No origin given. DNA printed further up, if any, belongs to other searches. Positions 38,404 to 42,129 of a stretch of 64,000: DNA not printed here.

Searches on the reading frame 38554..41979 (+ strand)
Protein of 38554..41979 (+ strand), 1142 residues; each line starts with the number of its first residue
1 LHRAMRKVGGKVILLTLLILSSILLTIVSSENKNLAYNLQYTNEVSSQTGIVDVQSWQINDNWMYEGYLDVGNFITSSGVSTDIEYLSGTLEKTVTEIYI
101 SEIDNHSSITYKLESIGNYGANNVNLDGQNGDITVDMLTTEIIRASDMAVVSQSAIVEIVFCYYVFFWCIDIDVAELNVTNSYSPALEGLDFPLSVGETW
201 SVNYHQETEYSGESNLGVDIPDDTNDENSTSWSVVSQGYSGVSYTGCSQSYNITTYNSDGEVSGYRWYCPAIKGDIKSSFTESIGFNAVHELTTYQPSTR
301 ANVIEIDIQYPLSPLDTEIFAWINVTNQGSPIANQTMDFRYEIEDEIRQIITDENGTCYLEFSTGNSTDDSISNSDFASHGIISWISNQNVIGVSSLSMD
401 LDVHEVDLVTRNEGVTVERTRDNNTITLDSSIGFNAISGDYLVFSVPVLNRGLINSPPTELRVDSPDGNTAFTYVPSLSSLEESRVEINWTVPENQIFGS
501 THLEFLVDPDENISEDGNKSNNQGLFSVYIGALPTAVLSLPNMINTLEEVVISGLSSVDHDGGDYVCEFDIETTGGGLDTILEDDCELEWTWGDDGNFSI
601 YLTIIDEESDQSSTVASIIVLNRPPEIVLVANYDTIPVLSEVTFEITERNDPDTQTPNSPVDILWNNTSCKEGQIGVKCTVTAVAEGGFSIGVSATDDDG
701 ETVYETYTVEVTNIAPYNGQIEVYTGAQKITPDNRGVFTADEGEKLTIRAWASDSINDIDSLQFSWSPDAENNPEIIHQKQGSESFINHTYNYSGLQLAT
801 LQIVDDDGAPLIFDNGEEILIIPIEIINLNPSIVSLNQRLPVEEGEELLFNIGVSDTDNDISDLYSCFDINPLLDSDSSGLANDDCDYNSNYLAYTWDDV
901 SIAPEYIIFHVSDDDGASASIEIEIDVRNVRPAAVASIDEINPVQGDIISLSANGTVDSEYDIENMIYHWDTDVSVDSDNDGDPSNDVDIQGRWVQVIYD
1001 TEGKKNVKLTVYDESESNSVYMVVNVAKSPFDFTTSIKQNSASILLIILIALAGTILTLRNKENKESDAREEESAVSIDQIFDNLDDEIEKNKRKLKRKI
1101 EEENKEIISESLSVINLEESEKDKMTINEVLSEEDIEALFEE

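Call 77: search_protein_families(library=pfam, proteins=[window:38554-41979:+], max_evalue=0.00001)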
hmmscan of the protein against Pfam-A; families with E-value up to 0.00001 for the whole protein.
window:38554-41979:+ (1142 aa): 1 family
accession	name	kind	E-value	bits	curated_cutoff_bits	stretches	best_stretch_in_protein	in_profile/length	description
PF07705.17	CARDB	-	2.1e-09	37.9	22.7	1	436-522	15-97/101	CARDB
